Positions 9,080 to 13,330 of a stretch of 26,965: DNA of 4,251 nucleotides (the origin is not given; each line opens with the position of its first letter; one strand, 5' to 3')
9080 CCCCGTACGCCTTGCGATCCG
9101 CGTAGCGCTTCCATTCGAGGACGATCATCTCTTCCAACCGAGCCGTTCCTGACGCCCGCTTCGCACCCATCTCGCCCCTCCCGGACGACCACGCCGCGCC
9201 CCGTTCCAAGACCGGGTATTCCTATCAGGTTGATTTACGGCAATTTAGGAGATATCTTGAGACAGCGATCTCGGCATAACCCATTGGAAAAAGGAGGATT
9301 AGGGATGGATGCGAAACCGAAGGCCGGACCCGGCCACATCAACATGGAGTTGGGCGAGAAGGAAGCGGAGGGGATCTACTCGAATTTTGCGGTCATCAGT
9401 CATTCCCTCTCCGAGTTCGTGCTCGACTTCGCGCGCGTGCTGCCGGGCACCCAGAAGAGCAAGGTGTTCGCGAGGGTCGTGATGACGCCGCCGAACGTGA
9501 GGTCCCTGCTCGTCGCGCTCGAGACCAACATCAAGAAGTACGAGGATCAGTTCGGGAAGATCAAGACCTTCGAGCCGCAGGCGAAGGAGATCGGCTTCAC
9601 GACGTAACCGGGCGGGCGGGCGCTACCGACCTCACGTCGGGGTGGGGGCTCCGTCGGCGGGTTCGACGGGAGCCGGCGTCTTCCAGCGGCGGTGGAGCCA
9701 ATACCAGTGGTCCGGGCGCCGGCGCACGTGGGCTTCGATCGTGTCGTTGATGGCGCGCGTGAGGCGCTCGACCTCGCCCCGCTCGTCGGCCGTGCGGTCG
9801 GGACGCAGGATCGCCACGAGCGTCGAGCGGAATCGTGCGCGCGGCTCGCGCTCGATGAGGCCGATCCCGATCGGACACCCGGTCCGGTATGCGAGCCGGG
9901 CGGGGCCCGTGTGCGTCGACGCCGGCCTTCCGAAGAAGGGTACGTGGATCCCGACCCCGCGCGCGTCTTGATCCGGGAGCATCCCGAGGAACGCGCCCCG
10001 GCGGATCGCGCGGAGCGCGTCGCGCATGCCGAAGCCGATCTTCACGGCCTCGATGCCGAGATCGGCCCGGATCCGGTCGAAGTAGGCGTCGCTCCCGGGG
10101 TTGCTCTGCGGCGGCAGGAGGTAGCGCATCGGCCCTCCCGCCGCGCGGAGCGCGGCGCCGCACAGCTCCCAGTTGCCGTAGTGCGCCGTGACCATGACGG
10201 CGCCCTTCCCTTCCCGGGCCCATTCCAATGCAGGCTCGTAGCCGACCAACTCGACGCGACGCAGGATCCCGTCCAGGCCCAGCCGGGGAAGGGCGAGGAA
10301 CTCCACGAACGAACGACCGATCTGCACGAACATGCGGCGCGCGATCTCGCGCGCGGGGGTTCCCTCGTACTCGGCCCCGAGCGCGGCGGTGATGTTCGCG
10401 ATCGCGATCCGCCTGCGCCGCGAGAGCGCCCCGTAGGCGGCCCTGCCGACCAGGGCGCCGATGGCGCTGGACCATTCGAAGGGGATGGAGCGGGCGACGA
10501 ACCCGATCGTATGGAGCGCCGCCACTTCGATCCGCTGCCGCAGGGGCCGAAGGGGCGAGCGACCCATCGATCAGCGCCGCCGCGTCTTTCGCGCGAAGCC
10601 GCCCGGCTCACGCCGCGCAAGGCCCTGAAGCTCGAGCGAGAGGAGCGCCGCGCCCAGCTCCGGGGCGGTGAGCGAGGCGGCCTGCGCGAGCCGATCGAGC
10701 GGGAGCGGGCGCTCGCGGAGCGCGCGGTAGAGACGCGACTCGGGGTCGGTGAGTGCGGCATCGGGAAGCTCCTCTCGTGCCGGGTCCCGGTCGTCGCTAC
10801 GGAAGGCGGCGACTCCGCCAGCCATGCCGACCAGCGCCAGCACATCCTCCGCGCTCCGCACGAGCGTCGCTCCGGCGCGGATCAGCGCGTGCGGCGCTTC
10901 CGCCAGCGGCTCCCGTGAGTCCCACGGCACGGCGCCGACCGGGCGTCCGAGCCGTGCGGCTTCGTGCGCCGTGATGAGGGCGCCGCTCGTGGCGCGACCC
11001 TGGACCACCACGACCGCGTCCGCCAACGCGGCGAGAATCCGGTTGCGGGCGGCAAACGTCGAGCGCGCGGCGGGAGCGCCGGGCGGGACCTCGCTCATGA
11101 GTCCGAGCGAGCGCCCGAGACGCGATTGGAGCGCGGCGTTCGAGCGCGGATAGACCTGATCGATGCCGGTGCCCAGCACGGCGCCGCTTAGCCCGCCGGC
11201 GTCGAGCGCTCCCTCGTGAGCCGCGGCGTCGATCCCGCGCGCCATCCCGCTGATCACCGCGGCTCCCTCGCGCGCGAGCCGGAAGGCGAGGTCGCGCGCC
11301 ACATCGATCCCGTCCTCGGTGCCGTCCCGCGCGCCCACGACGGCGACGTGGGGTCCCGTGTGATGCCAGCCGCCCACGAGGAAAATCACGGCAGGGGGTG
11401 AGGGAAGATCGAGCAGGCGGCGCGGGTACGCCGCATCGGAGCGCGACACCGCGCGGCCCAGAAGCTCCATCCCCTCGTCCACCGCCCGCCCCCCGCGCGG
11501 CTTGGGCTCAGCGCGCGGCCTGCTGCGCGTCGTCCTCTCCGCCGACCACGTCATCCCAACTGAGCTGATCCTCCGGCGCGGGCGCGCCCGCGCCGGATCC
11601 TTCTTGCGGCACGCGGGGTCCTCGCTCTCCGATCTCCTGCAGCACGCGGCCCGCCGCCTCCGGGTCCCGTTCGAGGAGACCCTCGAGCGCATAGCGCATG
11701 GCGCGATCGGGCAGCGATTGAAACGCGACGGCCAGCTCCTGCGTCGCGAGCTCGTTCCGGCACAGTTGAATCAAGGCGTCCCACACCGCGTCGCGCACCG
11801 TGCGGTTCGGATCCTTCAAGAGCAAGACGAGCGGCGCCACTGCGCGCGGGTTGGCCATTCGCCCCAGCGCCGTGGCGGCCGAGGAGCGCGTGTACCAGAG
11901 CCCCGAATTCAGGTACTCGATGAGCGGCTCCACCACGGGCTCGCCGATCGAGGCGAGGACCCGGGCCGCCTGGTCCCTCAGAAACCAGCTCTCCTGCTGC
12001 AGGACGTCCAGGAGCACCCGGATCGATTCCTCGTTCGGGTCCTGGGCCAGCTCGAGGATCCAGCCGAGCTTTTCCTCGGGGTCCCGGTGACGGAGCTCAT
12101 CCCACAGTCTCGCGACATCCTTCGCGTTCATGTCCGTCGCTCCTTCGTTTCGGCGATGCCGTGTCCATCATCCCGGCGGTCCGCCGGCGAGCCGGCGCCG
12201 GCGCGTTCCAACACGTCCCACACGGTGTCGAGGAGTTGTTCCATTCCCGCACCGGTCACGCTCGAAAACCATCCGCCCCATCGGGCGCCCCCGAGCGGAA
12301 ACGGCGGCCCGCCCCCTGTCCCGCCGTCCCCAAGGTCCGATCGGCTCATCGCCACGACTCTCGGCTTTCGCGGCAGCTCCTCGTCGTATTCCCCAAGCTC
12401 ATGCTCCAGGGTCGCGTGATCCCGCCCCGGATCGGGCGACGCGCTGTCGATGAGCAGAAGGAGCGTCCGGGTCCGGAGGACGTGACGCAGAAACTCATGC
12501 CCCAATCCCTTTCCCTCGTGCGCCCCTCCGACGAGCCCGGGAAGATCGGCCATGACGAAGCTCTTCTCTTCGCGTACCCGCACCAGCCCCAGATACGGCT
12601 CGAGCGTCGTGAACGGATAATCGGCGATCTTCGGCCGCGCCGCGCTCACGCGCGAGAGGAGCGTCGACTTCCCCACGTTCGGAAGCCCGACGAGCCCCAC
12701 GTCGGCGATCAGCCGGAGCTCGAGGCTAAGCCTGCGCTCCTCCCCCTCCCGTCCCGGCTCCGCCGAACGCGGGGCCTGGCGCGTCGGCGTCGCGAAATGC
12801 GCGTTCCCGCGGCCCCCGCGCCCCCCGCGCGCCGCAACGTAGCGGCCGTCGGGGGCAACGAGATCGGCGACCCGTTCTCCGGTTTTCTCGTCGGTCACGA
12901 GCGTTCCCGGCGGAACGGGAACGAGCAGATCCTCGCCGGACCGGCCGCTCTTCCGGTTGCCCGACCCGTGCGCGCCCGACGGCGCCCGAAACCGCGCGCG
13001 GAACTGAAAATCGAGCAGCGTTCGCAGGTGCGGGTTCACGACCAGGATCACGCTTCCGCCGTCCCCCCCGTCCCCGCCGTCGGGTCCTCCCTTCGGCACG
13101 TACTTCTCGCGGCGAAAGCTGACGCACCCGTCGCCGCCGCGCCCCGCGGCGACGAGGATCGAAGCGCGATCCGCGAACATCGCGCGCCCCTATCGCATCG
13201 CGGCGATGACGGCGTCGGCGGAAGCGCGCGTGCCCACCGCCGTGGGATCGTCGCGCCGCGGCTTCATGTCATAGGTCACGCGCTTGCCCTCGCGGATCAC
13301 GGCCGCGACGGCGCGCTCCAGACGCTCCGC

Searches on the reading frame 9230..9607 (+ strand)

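Call 10: search_protein_families(library=pfam, proteins=[window:9230-9607:+], max_evalue=0.001)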
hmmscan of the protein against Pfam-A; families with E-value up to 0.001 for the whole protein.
window:9230-9607:+ (125 aa): 1 family
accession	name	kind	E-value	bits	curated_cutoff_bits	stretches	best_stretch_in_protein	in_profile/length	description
PF11950.13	DUF3467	-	2.7e-24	85.4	25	1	33-113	11-92/92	Protein of unknown function (DUF3467)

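Call 76: search_protein_families(library=ncbifam, proteins=[window:9305-9607:+], max_evalue=0.00001)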
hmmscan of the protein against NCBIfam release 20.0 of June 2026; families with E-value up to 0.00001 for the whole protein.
window:9305-9607:+ (100 aa): 0 families

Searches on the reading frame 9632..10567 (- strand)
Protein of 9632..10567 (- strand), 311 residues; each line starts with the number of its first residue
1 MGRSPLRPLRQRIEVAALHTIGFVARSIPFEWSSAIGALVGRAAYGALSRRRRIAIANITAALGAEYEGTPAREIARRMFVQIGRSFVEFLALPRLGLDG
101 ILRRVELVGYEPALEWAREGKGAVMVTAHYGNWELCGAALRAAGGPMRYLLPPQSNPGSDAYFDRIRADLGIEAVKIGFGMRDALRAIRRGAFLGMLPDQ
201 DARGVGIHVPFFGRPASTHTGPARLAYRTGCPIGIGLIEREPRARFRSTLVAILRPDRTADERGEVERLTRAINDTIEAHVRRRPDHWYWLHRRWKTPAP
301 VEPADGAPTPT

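Call 10: search_protein_families(library=pfam, proteins=[window:9632-10567:-], max_evalue=0.001)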
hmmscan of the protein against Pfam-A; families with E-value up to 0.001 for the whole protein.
window:9632-10567:- (311 aa): 1 family
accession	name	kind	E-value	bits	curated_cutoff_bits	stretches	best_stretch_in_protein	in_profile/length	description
PF03279.18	Lip_A_acyltrans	-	3.5e-45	154.9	22.3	1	21-297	22-295/295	Bacterial lipid A biosynthesis acyltransferase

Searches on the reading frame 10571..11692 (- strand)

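Call 10: search_protein_families(library=pfam, proteins=[window:10571-11692:-], max_evalue=0.001)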
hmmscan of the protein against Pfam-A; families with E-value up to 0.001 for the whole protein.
window:10571-11692:- (373 aa): 3 families
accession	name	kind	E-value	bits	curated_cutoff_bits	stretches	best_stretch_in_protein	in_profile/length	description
PF02481.21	DNA_processg_A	-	3.5e-58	196.7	29.6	1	82-279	10-211/212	DNA recombination-mediator protein A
PF17782.7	DprA_WH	-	6.4e-13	49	22.9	1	308-365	4-61/61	DprA winged helix domain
PF18306.6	LDcluster4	-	5e-08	33.1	26.3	1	115-260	3-128/151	SLOG cluster4 family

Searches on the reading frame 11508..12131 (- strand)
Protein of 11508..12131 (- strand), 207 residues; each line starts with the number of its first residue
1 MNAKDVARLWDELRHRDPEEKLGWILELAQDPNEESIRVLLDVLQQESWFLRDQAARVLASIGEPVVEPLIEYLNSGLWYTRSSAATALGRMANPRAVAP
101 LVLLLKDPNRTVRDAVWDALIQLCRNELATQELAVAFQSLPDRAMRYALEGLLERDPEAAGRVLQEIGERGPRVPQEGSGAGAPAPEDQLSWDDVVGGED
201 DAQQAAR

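Call 10: search_protein_families(library=pfam, proteins=[window:11508-12131:-], max_evalue=0.001)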
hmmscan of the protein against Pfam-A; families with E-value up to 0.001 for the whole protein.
window:11508-12131:- (207 aa): 5 families
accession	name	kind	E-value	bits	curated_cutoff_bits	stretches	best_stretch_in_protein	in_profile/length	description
PF13646.12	HEAT_2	-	2.9e-20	72.8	27.7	2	67-150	1-85/88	HEAT repeats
PF02985.28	HEAT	-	9.4e-11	41.4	23.5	0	100-125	4-29/31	HEAT repeat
PF03130.22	HEAT_PBS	-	3.3e-09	36.8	20.9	0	82-107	2-27/27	PBS lyase HEAT-like repeat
PF24714.1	TOR1L1_N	-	1.3e-07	31.7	43.3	0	66-94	212-240/281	TORTIFOLIA1 N-terminal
PF13513.12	HEAT_EZ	-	6.9e-05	23.7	27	0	79-122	1-54/55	HEAT-like repeat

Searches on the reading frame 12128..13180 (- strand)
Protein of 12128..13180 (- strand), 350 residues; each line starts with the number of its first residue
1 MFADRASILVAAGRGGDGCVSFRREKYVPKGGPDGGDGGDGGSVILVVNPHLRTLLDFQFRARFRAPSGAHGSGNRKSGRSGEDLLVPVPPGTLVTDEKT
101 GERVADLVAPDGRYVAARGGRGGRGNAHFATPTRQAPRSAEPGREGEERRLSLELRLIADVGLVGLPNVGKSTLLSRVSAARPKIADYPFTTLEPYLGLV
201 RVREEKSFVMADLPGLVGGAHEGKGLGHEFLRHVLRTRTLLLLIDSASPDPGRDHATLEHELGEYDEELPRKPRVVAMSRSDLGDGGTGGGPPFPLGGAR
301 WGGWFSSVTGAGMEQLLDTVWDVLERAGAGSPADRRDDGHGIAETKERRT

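Call 11: search_protein_families(library=pfam, proteins=[window:12128-13180:-], max_evalue=0.001)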
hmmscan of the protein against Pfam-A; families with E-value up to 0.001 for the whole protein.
window:12128-13180:- (350 aa): 3 families
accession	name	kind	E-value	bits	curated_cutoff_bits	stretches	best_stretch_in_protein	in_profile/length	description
PF01018.28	GTP1_OBG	-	9e-61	204.5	27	1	4-157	2-155/155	GTP1/OBG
PF01926.29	MMR_HSR1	-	4.5e-22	78.7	21.9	1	160-278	1-111/113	50S ribosome-binding GTPase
PF02421.24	FeoB_N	-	1.9e-08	34.4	27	1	161-216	3-57/156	Ferrous iron transport protein B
